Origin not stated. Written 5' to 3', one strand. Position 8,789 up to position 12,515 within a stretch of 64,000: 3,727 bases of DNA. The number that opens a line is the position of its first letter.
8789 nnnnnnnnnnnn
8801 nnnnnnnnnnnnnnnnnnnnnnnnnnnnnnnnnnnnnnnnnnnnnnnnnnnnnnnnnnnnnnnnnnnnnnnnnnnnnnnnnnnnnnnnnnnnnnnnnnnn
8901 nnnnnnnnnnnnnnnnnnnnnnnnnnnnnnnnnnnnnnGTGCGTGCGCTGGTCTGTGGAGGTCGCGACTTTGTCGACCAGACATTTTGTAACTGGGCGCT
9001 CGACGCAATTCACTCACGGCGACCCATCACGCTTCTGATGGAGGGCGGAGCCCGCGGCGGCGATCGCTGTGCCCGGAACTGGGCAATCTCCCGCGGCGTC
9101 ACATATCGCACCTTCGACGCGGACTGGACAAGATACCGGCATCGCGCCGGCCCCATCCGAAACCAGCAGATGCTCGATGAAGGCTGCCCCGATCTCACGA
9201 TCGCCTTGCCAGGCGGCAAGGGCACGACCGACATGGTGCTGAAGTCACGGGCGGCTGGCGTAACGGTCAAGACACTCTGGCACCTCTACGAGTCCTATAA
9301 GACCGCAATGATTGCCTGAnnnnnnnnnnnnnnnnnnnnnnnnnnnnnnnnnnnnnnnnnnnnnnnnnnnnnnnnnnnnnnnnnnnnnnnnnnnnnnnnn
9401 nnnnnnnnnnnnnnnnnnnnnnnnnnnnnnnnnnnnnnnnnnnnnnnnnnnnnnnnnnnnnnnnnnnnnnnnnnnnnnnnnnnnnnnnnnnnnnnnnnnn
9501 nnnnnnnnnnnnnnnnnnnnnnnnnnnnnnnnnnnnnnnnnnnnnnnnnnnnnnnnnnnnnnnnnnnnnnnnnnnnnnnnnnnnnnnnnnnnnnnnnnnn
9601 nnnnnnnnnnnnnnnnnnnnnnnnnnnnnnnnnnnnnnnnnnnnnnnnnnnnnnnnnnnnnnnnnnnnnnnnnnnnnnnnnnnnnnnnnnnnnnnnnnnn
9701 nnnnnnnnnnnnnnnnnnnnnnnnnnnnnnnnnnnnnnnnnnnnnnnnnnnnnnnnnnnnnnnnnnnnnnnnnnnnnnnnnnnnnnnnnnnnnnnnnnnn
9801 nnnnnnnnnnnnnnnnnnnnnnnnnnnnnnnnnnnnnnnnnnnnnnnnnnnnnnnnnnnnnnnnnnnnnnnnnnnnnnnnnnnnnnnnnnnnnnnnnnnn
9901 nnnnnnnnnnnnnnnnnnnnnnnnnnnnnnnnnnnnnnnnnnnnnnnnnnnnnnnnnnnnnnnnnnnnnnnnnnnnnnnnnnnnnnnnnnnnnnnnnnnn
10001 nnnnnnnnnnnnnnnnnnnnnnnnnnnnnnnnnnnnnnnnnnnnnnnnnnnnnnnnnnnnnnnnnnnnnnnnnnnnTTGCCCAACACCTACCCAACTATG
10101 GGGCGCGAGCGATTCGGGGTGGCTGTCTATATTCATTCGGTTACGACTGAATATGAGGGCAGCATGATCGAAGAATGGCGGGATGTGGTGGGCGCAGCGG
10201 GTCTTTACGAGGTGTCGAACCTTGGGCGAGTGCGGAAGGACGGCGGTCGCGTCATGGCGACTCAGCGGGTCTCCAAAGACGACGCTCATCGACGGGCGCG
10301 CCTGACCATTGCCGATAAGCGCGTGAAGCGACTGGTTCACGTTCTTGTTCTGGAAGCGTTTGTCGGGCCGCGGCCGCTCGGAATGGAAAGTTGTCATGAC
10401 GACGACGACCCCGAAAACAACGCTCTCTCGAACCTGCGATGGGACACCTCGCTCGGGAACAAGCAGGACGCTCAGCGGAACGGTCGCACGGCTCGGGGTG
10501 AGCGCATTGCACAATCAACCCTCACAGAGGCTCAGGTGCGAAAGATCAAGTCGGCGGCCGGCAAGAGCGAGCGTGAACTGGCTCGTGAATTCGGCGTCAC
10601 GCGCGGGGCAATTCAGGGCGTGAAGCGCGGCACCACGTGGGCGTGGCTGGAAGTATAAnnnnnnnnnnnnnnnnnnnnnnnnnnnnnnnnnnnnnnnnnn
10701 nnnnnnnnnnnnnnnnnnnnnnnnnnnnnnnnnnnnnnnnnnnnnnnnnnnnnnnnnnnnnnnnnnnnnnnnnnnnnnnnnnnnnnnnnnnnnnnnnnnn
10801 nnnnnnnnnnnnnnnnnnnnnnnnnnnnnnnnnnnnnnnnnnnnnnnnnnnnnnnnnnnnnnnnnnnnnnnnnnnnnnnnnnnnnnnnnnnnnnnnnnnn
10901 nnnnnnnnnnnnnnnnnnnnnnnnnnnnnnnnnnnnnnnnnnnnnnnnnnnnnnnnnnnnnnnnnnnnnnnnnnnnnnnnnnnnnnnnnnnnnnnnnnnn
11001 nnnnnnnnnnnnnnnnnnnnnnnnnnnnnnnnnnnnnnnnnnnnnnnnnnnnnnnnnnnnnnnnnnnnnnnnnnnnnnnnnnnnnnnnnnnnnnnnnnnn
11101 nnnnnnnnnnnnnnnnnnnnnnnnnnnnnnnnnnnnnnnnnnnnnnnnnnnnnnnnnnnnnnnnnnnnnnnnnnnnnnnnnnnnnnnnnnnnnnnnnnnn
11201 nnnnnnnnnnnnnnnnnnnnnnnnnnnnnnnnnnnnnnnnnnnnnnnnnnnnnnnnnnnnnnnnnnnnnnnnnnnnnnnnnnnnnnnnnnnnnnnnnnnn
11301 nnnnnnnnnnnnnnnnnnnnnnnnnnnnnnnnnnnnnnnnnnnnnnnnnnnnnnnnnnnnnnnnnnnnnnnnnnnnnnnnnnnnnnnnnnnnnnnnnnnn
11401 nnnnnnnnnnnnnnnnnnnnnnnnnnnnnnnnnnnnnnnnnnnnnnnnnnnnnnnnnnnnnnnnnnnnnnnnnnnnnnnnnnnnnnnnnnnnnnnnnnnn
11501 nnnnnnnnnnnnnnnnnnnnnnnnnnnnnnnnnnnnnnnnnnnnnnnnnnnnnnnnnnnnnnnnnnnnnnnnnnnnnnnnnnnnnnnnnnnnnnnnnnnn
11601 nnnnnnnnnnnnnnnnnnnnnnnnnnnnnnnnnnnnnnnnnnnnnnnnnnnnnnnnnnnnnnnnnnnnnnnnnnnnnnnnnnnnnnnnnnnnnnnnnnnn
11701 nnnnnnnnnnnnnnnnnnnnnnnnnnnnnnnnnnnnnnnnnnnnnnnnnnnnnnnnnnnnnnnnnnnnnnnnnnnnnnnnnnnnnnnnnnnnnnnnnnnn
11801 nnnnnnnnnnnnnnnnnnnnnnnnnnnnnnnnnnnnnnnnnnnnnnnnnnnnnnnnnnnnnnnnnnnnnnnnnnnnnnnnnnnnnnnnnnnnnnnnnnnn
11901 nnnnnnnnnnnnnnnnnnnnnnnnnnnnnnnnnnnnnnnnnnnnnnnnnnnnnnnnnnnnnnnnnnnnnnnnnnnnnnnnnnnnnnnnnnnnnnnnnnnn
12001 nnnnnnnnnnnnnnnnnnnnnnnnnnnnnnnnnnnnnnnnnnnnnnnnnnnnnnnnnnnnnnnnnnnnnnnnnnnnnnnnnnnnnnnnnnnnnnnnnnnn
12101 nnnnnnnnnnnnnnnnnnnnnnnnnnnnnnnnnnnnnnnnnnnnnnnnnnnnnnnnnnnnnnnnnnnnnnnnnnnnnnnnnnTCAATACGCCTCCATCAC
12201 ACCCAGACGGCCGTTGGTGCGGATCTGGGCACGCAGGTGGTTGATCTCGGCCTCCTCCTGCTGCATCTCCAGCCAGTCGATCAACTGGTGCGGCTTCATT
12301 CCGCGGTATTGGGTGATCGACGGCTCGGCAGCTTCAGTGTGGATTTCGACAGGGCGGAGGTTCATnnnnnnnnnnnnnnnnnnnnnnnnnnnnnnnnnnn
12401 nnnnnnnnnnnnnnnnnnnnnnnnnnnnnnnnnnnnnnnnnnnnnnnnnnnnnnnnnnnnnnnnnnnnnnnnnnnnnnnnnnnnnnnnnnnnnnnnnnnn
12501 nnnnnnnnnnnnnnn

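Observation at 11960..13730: Iteron-like repeat arrays flanking a small-gene cluster: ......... x3 at exact 29-bp period, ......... clusters, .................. x4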

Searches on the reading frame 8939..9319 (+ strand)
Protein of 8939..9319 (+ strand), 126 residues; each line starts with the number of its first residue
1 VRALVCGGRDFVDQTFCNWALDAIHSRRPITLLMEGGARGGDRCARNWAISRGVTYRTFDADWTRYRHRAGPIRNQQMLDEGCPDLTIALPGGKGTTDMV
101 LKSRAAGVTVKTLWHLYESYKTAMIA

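Call 38: search_protein_families(library=pfam, proteins=[window:8939-9319:+], max_evalue=0.01)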
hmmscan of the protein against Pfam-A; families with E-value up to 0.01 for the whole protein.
window:8939-9319:+ (126 aa): 1 family
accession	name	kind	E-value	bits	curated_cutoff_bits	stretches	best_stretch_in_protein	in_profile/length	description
PF10686.14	YAcAr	-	2.3e-20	72.6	28.2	1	1-66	1-66/66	YspA, cpYpsA-related SLOG family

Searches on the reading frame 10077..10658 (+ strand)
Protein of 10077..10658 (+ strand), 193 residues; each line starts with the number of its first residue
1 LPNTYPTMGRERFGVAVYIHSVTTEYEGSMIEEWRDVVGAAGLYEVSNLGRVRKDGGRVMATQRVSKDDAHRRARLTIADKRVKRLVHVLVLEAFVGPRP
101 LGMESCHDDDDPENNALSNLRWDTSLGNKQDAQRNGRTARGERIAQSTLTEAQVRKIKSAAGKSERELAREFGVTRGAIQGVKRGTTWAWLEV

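Call 11: search_protein_families(library=phrogs, proteins=[window:10077-10658:+], max_evalue=0.01)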
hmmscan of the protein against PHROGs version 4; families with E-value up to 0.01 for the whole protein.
window:10077-10658:+ (193 aa): 11 families
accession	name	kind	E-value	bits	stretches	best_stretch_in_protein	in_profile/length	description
phrog_59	-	DNA, RNA and nucleotide metabolism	5.3e-40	139.1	1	24-191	130-275/423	HNH endonuclease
phrog_1492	-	DNA, RNA and nucleotide metabolism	3.6e-38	132.8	1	27-139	40-166/414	HNH endonuclease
phrog_959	-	DNA, RNA and nucleotide metabolism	3.4e-25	89.4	1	30-154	4-128/138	HNH endonuclease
phrog_826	-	DNA, RNA and nucleotide metabolism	1.9e-08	35.2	1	54-140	81-166/281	HNH endonuclease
phrog_99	-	DNA, RNA and nucleotide metabolism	5.8e-07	30.5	1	76-135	150-208/383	HNH endonuclease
phrog_4578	-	DNA, RNA and nucleotide metabolism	7.8e-07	30.1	1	87-134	14-61/130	HNH endonuclease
phrog_37683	-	unknown function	0.00025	21.3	1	44-191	121-271/279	-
phrog_21800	-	unknown function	0.0012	19.7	1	31-55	1-25/63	-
phrog_6156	-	DNA, RNA and nucleotide metabolism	0.0017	18.7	1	132-189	169-228/261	endonuclease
phrog_15471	-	DNA, RNA and nucleotide metabolism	0.0062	17.4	1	77-139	24-84/183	HNH endonuclease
phrog_1891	-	DNA, RNA and nucleotide metabolism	0.0098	16.3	0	76-121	155-201/255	HNH endonuclease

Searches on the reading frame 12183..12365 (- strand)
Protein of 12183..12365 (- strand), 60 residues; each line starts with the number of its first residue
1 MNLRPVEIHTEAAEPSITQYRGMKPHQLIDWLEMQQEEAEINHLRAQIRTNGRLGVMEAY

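Call 11: search_protein_families(library=phrogs, proteins=[window:12183-12365:-], max_evalue=0.01)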
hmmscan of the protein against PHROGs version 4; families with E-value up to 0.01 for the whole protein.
window:12183-12365:- (60 aa): 0 families
